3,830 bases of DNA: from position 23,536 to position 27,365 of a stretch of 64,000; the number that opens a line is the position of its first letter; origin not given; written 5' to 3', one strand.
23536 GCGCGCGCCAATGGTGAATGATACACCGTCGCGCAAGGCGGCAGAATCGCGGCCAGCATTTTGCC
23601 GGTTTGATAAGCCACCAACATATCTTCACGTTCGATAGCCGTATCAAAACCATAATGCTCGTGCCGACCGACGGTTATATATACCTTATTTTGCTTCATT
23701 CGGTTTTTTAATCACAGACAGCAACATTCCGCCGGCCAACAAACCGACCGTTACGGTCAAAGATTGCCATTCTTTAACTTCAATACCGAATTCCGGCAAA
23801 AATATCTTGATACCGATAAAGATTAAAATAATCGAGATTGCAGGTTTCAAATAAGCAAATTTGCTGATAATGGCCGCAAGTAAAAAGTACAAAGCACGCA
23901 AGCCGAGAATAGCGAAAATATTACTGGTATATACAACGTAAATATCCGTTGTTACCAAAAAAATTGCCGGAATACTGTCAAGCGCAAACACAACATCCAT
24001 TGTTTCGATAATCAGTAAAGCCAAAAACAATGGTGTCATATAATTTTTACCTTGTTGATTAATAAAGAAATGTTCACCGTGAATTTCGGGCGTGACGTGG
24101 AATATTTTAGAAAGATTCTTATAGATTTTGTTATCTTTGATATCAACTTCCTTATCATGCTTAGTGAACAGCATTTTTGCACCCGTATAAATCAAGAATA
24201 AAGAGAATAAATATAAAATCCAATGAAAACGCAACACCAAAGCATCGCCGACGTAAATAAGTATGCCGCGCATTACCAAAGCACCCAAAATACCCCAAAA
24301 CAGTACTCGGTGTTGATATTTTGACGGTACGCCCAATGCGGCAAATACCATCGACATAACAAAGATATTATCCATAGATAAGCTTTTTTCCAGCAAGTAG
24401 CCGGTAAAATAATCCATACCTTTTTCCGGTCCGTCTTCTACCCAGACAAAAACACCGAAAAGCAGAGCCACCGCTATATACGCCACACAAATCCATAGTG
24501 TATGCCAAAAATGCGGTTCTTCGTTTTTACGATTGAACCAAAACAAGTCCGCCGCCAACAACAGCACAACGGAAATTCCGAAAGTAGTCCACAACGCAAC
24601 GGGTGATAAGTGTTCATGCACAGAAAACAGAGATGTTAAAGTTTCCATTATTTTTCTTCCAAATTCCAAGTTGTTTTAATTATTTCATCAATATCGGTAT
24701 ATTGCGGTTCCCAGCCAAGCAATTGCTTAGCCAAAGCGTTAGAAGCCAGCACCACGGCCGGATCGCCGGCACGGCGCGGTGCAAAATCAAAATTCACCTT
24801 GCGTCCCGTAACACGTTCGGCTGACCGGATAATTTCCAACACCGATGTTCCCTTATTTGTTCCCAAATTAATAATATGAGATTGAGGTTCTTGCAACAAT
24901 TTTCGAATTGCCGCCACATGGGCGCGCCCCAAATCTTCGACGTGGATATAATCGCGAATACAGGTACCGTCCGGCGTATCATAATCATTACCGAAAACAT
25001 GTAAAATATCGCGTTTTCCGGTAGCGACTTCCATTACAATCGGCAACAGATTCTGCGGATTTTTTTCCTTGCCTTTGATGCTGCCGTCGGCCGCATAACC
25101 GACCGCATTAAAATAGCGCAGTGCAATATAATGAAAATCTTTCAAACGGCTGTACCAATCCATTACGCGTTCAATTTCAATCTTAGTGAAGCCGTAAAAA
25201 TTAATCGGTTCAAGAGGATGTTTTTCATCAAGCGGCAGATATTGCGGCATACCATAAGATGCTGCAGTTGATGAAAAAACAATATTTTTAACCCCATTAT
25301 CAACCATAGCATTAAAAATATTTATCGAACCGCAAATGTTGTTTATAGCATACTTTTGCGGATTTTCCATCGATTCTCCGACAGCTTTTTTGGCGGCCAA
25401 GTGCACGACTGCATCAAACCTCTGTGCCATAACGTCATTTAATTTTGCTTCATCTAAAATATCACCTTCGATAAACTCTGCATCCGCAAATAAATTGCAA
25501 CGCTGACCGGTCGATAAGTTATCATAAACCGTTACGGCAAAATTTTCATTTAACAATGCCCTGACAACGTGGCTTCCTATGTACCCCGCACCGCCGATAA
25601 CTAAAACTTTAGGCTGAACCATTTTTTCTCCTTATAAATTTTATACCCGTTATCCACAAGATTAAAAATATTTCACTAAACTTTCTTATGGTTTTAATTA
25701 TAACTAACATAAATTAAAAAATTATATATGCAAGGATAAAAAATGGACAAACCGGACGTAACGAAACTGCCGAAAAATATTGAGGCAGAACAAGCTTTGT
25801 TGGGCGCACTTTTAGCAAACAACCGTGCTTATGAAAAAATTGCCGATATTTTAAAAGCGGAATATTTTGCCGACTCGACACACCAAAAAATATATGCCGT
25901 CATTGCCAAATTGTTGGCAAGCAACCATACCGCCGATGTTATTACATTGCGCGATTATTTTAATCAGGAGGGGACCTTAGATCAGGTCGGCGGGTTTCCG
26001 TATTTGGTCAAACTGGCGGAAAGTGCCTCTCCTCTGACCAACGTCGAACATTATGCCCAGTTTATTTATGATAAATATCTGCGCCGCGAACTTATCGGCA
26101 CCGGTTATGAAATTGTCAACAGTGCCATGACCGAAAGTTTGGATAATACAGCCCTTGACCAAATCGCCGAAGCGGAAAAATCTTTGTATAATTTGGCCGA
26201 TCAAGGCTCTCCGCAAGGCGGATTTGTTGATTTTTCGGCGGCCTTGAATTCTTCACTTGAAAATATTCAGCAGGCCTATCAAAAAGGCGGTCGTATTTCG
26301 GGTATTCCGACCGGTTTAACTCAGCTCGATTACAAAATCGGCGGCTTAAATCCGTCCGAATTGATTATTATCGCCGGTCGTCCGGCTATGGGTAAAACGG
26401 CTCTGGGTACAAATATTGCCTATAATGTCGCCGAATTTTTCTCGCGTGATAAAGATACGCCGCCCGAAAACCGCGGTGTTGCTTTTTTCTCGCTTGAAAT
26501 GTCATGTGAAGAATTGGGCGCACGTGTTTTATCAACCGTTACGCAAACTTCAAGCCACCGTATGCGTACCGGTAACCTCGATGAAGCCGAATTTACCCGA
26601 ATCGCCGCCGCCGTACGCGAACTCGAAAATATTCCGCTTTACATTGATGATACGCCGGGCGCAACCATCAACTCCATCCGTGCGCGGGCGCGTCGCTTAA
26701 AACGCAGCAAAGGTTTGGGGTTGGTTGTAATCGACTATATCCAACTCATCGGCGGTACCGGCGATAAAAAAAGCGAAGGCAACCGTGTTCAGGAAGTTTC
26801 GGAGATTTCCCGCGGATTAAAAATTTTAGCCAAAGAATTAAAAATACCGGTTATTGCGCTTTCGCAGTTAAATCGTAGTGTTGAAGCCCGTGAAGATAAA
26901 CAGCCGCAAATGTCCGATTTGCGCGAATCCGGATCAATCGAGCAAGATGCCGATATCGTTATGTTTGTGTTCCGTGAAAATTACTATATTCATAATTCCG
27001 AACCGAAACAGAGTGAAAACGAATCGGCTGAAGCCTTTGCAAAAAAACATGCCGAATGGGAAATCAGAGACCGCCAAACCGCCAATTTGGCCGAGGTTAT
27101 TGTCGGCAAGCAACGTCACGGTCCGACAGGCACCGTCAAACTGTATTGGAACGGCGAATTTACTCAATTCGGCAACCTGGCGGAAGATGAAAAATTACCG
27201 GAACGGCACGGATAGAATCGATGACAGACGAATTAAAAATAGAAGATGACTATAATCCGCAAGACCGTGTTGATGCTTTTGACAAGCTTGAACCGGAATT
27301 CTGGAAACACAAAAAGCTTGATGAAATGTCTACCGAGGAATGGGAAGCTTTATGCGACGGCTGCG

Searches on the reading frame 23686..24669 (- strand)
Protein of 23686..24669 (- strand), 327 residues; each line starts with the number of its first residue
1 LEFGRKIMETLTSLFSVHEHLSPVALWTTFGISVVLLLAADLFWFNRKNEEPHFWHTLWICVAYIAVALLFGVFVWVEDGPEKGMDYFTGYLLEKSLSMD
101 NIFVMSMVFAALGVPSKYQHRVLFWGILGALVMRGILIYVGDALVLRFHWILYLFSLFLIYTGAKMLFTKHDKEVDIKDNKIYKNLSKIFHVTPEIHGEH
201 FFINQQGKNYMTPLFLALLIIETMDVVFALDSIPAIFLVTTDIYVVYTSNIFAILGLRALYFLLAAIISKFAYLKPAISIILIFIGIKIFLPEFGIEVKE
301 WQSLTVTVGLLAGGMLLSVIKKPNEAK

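Call 10: search_protein_families(library=pfam, proteins=[window:23686-24669:-], max_evalue=0.001)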
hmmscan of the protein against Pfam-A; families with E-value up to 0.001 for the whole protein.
window:23686-24669:- (327 aa): 1 family
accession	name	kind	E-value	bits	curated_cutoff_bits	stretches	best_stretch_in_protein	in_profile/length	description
PF03741.22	TerC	-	6.7e-52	176.2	27.8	1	88-291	1-176/178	Integral membrane protein TerC family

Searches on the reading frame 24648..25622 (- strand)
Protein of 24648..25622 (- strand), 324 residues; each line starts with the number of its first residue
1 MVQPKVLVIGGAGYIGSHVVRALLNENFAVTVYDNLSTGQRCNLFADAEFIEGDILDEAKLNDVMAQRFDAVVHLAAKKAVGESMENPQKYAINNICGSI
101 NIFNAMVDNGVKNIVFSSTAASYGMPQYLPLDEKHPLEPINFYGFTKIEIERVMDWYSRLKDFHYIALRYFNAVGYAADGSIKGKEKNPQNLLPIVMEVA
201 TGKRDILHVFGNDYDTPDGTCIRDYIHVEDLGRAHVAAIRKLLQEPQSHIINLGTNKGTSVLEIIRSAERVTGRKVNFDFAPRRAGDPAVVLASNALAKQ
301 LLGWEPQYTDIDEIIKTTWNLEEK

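Call 10: search_protein_families(library=pfam, proteins=[window:24648-25622:-], max_evalue=0.001)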
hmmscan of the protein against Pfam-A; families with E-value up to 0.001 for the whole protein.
window:24648-25622:- (324 aa): 8 families
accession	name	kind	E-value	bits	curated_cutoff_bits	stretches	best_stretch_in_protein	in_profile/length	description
PF01370.27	Epimerase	-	2.6e-54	184.6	20.9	1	6-254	1-240/240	NAD dependent epimerase/dehydratase family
PF16363.11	GDP_Man_Dehyd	-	2.2e-49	169.1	27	1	7-317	1-331/332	GDP-mannose 4,6 dehydratase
PF01073.25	3Beta_HSD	-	1.4e-18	67.4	22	1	7-122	1-119/280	3-beta hydroxysteroid dehydrogenase/isomerase family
PF02719.21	Polysacc_synt_2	-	2e-15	57.2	20.2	1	6-175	1-173/293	Polysaccharide biosynthesis protein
PF05368.20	NmrA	-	1.9e-12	47.9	27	1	5-120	4-108/298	NmrA-like family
PF04321.23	RmlD_sub_bind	-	6.6e-12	45.5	27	1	5-154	2-136/287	RmlD substrate binding domain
PF13460.12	NAD_binding_10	-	2.1e-10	41.2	27.2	1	10-129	1-109/184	NAD(P)H-binding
PF07993.18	NAD_binding_4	-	0.00014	21.5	20.1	0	57-186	78-220/258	Male sterility protein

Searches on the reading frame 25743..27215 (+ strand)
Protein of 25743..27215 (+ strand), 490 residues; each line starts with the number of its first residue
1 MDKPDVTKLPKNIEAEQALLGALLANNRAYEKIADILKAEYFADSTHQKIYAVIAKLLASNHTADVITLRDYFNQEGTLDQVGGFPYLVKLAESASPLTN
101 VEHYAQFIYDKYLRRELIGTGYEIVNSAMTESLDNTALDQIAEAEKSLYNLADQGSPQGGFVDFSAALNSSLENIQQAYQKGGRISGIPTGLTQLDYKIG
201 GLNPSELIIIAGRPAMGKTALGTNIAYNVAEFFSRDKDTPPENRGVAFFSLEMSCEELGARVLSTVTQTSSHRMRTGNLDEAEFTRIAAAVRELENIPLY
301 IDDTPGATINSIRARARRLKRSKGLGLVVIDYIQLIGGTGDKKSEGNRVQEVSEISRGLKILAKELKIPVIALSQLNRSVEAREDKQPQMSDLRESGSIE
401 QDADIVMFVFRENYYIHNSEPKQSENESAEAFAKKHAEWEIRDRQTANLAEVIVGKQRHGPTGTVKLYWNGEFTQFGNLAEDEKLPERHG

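Call 9: search_protein_families(library=pfam, proteins=[window:25743-27215:+], max_evalue=0.001)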
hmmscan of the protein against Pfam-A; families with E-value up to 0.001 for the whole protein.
window:25743-27215:+ (490 aa): 4 families
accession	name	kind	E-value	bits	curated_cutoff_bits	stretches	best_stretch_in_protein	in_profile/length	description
PF03796.21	DnaB_C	-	1.7e-102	342.6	27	1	187-478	1-255/255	DnaB-like helicase C terminal domain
PF00772.26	DnaB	-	8.3e-31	106.5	23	1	9-110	2-103/103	DnaB-like helicase N terminal domain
PF13481.12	AAA_25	-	1.8e-15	57.6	27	1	188-375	15-189/195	AAA domain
PF06745.19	ATPase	-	0.00091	19.1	26.6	0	188-307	1-131/231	KaiC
